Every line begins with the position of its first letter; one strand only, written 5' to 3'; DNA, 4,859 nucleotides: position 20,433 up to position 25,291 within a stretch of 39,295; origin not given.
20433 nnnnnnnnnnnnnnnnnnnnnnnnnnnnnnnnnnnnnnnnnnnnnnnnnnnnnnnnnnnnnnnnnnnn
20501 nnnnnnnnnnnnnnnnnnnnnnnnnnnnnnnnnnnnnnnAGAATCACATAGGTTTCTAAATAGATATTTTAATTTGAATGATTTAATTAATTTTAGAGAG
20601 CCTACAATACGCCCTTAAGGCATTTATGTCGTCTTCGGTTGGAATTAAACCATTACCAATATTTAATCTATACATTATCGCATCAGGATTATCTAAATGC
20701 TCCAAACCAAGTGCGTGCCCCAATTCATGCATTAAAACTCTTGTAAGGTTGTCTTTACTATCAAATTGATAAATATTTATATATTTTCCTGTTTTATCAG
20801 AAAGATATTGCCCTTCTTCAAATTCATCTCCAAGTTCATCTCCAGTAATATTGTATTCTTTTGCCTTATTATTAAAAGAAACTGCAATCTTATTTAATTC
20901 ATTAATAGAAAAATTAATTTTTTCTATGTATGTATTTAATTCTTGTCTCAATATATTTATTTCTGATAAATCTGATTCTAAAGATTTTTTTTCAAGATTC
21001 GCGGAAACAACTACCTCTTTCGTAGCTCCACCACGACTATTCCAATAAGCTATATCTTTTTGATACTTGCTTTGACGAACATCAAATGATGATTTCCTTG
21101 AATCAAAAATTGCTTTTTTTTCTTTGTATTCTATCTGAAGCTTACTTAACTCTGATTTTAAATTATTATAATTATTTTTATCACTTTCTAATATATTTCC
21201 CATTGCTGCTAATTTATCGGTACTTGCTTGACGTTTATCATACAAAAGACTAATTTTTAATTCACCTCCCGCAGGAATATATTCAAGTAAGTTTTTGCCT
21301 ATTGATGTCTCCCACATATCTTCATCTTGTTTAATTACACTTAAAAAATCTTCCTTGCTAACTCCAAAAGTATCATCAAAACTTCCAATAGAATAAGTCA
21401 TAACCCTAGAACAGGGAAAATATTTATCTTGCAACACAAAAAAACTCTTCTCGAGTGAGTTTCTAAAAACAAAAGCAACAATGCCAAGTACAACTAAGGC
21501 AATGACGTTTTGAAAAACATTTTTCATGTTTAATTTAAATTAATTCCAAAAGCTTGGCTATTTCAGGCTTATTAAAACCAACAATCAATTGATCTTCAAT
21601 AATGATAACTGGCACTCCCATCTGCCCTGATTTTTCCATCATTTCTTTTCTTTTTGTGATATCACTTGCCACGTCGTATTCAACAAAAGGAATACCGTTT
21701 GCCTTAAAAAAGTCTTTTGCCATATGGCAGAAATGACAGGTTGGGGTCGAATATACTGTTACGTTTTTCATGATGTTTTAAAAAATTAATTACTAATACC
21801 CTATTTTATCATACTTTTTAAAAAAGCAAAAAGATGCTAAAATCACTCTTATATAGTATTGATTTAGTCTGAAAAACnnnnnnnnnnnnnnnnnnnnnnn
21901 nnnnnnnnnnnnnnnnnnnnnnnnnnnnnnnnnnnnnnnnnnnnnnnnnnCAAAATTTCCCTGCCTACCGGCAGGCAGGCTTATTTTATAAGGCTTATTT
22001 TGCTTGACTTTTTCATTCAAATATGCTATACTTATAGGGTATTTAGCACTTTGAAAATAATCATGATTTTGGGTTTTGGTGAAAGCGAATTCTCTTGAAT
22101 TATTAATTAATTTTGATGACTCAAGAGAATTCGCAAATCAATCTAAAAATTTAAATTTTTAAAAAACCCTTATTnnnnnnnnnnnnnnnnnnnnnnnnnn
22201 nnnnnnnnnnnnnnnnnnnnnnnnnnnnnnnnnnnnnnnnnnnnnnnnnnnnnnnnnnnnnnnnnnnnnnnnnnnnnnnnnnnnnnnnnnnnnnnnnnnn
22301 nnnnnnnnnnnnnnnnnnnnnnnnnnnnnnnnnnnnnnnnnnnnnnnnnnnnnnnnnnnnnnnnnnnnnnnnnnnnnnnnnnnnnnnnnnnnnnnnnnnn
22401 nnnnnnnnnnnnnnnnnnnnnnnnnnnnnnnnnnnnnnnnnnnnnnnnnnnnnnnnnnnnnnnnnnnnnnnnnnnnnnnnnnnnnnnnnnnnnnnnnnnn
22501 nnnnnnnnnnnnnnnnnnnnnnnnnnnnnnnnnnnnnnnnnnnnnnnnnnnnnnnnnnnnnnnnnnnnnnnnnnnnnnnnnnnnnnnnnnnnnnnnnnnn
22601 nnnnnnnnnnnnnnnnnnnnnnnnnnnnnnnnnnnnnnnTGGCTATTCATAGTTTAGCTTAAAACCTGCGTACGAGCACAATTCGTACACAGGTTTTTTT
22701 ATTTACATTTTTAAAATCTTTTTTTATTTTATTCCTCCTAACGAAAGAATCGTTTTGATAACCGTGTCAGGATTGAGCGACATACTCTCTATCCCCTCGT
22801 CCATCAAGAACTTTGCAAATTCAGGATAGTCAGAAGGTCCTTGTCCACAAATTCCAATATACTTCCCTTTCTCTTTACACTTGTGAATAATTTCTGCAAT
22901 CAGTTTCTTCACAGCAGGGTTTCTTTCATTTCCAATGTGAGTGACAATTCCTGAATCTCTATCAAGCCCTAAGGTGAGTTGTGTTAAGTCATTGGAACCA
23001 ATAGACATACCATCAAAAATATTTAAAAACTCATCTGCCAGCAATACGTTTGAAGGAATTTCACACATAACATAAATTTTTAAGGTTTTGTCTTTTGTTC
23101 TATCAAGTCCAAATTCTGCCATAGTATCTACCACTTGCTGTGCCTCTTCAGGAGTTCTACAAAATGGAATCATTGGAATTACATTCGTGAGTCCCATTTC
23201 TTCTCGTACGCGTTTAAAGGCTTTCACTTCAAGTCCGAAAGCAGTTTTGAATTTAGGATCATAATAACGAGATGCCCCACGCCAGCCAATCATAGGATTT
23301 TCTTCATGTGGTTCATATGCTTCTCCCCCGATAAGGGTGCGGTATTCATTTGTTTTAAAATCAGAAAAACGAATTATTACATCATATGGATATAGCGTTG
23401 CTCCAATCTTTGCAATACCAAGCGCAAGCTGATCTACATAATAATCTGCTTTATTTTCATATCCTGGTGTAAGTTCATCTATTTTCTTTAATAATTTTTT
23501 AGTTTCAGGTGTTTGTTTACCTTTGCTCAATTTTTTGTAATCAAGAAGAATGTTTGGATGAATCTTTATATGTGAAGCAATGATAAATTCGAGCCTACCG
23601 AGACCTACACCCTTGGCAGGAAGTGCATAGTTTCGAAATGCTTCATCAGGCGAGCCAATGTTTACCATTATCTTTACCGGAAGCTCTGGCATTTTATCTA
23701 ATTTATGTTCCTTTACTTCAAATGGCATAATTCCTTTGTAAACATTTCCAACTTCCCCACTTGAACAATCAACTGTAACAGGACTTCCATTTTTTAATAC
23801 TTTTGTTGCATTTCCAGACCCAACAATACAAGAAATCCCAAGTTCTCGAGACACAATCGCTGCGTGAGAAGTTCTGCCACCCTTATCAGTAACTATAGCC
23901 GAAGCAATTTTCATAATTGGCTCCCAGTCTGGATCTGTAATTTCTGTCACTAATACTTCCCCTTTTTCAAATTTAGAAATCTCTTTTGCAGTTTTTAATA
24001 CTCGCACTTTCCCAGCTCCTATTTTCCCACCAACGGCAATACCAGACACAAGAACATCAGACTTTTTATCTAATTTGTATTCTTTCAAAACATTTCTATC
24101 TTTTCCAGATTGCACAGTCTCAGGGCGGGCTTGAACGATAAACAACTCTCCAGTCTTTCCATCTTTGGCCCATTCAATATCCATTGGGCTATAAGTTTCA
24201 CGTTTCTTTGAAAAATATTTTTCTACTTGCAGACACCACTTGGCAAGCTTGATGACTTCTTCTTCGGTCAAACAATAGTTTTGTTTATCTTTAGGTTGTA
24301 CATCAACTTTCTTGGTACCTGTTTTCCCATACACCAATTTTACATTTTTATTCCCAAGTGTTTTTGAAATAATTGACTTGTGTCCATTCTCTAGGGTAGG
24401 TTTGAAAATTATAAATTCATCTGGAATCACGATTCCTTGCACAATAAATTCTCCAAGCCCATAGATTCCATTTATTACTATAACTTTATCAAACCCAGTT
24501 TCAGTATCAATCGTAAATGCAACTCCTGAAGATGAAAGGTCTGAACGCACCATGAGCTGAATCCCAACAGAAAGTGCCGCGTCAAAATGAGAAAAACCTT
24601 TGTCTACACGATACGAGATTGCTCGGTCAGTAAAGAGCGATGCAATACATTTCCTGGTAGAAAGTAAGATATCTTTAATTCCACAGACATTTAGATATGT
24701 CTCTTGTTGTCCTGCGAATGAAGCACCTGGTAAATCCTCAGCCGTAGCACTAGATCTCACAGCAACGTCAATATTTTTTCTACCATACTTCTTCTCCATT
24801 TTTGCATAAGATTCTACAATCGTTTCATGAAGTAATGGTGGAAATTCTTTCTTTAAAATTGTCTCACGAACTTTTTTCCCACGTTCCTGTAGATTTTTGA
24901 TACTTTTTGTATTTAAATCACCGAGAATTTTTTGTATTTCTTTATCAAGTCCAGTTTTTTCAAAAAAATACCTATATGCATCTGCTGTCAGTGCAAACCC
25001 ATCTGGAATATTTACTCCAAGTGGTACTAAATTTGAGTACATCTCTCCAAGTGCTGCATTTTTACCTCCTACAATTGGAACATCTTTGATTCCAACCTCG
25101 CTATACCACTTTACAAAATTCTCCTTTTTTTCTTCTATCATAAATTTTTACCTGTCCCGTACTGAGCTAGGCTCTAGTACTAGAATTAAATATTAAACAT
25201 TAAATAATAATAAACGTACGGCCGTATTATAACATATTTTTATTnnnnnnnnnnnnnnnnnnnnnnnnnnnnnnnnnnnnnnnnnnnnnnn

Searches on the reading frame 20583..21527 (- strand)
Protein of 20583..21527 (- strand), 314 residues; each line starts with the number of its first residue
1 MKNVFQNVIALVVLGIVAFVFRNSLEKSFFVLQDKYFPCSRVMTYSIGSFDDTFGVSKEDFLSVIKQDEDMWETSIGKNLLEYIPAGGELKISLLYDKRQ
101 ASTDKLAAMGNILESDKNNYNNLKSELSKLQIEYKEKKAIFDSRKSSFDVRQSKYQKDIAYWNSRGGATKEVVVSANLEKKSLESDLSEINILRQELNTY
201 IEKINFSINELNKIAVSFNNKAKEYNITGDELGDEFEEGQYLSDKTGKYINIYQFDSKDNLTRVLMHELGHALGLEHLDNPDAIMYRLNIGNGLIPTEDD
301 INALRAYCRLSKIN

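Call 21: search_protein_families(library=pfam, proteins=[window:20583-21527:-], max_evalue=0.001)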
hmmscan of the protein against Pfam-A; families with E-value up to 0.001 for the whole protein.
window:20583-21527:- (314 aa): 1 family
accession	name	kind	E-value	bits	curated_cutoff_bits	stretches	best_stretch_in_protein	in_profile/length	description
PF00413.30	Peptidase_M10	-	2.8e-10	40.7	24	1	214-304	52-154/159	Matrixin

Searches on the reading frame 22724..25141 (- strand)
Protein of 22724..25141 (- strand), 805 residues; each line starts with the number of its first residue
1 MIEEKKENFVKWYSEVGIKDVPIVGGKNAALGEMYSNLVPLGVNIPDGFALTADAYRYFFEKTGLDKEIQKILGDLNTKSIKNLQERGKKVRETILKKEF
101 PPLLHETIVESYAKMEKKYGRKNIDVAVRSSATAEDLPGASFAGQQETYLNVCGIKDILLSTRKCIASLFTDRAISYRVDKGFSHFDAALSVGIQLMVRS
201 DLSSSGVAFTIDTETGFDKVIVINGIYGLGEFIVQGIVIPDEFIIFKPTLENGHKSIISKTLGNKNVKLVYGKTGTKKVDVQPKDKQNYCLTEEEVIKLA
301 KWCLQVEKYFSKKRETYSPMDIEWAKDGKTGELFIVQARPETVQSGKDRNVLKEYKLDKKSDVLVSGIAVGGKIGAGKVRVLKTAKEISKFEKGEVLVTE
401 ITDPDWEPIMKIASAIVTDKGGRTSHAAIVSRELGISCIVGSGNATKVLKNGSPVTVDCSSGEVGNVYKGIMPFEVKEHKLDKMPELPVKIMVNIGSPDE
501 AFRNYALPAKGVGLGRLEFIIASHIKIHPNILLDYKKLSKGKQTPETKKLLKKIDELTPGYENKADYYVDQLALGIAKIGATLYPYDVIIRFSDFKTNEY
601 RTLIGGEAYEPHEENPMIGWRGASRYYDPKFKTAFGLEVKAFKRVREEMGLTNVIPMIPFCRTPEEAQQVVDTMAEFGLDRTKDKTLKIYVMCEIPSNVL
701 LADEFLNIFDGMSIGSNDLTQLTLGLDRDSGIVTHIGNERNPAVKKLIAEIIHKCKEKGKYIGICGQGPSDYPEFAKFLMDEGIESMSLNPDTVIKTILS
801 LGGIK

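Call 21: search_protein_families(library=pfam, proteins=[window:22724-25141:-], max_evalue=0.001)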
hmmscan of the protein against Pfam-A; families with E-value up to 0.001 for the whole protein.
window:22724-25141:- (805 aa): 3 families
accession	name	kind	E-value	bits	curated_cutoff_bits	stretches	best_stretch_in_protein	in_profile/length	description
PF01326.24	PPDK_N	-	1.1e-114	383.6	27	1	22-354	2-323/328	Pyruvate phosphate dikinase, AMP/ATP-binding domain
PF02896.24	PEP-utilizers_C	-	3.5e-58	197.5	22.8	1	488-797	19-284/293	PEP-utilising enzyme, PEP-binding domain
PF00391.29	PEP-utilizers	-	9.9e-27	92.8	23.1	1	391-462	1-72/72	PEP-utilising enzyme, mobile domain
